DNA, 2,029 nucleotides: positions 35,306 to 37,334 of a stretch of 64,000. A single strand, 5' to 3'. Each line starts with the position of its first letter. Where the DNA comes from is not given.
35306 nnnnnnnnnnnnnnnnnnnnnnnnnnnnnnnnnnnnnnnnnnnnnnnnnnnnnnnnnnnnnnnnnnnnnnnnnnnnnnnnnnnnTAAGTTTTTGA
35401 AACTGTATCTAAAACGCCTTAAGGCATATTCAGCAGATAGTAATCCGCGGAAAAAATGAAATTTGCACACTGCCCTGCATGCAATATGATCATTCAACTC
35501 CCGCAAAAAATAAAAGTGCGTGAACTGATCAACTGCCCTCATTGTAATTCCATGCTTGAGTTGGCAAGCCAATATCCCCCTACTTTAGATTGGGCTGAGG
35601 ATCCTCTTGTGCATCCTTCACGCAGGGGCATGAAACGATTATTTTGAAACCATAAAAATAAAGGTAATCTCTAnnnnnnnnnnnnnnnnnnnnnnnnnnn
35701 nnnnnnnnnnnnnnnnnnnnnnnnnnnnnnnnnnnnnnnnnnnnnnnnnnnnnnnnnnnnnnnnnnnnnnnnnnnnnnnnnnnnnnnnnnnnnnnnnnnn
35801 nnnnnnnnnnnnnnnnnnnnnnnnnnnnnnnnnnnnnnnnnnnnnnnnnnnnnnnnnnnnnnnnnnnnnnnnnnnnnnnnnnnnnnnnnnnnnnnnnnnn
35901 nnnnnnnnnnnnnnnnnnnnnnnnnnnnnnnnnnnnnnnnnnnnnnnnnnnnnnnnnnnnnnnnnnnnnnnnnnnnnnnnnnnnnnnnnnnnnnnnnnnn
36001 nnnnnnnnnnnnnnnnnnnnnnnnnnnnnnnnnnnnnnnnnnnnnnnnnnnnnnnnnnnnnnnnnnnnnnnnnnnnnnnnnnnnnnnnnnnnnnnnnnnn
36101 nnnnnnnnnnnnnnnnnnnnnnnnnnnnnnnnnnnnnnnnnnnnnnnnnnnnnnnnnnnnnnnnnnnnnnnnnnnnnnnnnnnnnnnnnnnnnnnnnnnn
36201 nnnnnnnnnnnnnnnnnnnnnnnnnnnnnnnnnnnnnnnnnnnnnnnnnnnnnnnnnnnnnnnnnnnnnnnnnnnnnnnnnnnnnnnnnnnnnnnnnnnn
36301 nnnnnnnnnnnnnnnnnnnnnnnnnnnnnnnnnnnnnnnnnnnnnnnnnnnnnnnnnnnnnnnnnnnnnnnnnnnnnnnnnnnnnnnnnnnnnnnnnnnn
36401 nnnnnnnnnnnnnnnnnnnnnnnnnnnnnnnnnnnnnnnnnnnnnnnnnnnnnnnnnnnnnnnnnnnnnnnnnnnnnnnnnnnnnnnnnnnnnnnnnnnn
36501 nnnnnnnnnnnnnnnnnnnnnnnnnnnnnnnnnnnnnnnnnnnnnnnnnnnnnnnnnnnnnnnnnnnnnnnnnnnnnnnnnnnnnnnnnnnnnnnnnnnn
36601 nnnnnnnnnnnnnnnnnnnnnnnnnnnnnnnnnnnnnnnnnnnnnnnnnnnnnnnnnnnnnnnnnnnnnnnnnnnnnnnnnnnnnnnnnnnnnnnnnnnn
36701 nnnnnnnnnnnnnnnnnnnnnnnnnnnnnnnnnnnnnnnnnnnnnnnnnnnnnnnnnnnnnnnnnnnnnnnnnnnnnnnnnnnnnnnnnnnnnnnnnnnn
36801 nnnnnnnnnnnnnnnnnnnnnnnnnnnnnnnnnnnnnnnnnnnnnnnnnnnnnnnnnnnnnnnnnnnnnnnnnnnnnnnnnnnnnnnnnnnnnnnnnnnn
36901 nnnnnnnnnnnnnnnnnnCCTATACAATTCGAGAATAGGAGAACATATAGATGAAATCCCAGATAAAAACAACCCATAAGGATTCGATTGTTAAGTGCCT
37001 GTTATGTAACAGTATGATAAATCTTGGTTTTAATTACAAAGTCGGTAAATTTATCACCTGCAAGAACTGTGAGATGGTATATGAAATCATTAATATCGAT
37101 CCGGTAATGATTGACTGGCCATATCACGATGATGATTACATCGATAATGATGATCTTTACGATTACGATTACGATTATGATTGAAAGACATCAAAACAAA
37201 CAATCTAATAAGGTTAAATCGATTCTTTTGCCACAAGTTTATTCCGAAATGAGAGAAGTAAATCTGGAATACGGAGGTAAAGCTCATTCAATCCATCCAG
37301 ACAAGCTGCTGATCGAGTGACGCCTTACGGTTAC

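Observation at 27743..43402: Seven LysW-type zinc-ribbon modules in six small genes, detached from any lysine/arginine carrier pathway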

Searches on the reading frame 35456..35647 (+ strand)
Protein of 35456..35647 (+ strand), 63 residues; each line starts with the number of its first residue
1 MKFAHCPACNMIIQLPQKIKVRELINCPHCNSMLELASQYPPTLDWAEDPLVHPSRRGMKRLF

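Call 3: search_protein_families(library=pfam, proteins=[window:35456-35647:+], max_evalue=1)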
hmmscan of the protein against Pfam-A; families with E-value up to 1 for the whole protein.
window:35456-35647:+ (63 aa): 33 families (the best 25 are shown)
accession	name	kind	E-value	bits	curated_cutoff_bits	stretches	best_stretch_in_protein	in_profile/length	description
PF21344.3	Zn_ribbon_LysW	-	1.2e-08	34.9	27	1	4-48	1-45/46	Alpha-aminoadipate carrier protein LysW-like, globular domain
PF22191.2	IBR_1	-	0.00082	19.7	27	1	24-38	3-17/47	IBR domain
PF11331.13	Zn_ribbon_12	-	0.0015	18.7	27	1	3-35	6-42/45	EDR4 zinc-ribbon domain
PF08274.17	Zn_Ribbon_YjdM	-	0.0016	18.9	30.8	1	4-31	3-26/30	PhnA Zinc-Ribbon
PF09723.15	Zn_ribbon_8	-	0.0045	17.4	34.4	1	5-32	7-34/41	Zinc ribbon domain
PF23548.1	Zn_ribbon_FGT1_2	-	0.0051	16.8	27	1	6-35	5-31/35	FORGETTER1 second zinc ribbon domain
PF13719.11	Zn_ribbon_5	-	0.01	16.1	29.3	1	25-38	3-16/37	zinc-ribbon domain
PF25207.1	DUF7837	-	0.012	16.1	27.8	0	3-13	34-44/47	Domain of unknown function (DUF7837)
PF02591.20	Zn_ribbon_9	-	0.015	15.9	29.1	1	6-34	2-33/33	C4-type zinc ribbon domain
PF01485.27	IBR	-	0.015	15.8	24.3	1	2-32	17-49/65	IBR domain, a half RING-finger domain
PF13717.11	Zn_ribbon_4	-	0.02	15.3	30.3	0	25-32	3-10/36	zinc-ribbon domain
PF12773.13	DZR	-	0.023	15.3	27.3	1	3-39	12-39/45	Double zinc ribbon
PF07191.17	Zn_ribbon_6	-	0.025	15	25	1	4-36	17-41/67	Double zinc ribbon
PF03119.21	DNA_ligase_ZBD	-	0.025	14.9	25.8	0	26-35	1-10/27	NAD-dependent DNA ligase C4 zinc finger domain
PF02150.21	Zn_ribbon_RPB9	-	0.028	14.8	25.2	1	27-37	4-14/36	RNA polymerases M/15 Kd subunit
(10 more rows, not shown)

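Call 4: search_protein_families(library=ncbifam, proteins=[window:35456-35647:+], max_evalue=1)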
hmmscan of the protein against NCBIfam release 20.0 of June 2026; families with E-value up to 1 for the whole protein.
window:35456-35647:+ (63 aa): 9 families
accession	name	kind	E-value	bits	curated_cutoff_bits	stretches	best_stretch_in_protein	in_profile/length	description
NF041070.1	carrier_LysW_Arch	domain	3.7e-06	26.9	75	1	3-39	3-38/57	alpha-aminoadipate/glutamate carrier protein LysW/ArgW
TIGR00155.1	pqiA_fam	subfamily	0.0003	20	260.35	1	2-41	12-50/403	PqiA/YebS family transporter subunit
TIGR02605.1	CxxC_CxxC_SSSS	subfamily_domain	0.0025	17.9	31.3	1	5-32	7-34/52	FmdB family zinc ribbon protein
TIGR01206.1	lysW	equivalog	0.0042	16.9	53.2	1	4-47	3-45/54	lysine biosynthesis protein LysW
NF011683.0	PRK15103.1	equivalog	0.0076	15.3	562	1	4-41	11-47/421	membrane integrity-associated transporter subunit PqiA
NF001754.0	PRK00481.1-4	equivalog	0.063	12.4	252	1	2-35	126-158/244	NAD-dependent protein deacylase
NF041259.1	mono_DmmA_fam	domain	0.16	12.3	60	1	5-37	53-83/101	dimethylamine monooxygenase subunit DmmA family protein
NF038384.1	zinc_YnfU_fam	subfamily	0.6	9.7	36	0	5-33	18-47/52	YnfU family zinc-binding protein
NF045645.1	DVU_1557_fam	equivalog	0.61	10.3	60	0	23-34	29-40/60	DVU_1557 family redox protein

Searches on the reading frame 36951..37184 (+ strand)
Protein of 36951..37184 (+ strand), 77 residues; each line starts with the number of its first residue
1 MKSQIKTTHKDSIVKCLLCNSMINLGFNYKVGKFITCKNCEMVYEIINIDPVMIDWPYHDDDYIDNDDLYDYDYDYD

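Call 3: search_protein_families(library=pfam, proteins=[window:36951-37184:+], max_evalue=1)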
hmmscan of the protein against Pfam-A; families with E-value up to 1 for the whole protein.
window:36951-37184:+ (77 aa): 6 families
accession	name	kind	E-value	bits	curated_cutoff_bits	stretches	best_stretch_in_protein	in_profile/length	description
PF21344.3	Zn_ribbon_LysW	-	0.0004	20.4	27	1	14-54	1-41/46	Alpha-aminoadipate carrier protein LysW-like, globular domain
PF08271.17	Zn_Ribbon_TF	-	0.024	14.6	29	1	15-51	2-36/43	TFIIB zinc-binding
PF13878.12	zf-C2H2_3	-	0.027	14.7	27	1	32-44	12-23/40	zinc-finger of acetyl-transferase ESCO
PF00130.28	C1_1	-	0.062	13.6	26.5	1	7-44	5-38/53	Phorbol esters/diacylglycerol binding domain (C1 domain)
PF13717.11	Zn_ribbon_4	-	0.22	11.9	30.3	1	35-46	3-14/36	zinc-ribbon domain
PF05129.18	Zn_ribbon_Elf1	-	0.23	12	29.8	1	6-46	15-58/79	Transcription elongation factor Elf1 like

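Call 4: search_protein_families(library=ncbifam, proteins=[window:36951-37184:+], max_evalue=1)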
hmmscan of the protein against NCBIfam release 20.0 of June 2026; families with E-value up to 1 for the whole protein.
window:36951-37184:+ (77 aa): 3 families
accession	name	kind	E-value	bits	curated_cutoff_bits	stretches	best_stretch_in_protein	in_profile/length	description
NF041070.1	carrier_LysW_Arch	domain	0.00057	19.9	75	1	15-50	4-39/57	alpha-aminoadipate/glutamate carrier protein LysW/ArgW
TIGR01206.1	lysW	equivalog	0.0082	16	53.2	1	16-54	5-42/54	lysine biosynthesis protein LysW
TIGR02098.1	MJ0042_CXXC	domain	0.04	13.6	20.9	0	35-46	3-14/38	MJ0042-type zinc finger domain-containing protein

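Call 71: search_solved_structures(query=A6, max_evalue=1)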
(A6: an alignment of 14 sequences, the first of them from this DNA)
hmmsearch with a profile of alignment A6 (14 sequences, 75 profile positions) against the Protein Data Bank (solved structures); distinct sequences matched with E-value up to 1: 3.
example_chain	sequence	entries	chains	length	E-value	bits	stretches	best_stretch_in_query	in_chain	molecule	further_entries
3wwl_A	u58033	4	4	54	0.016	18.2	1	15-55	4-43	Alpha-aminoadipate carrier protein LysW | OrfF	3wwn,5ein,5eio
5k2m_E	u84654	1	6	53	0.042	16.9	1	13-55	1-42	Probable lysine biosynthesis protein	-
8oqh_A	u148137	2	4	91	0.49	13.5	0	8-41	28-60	Type 1 phosphatidylinositol 4,5-bisphosphate 4-phosphatase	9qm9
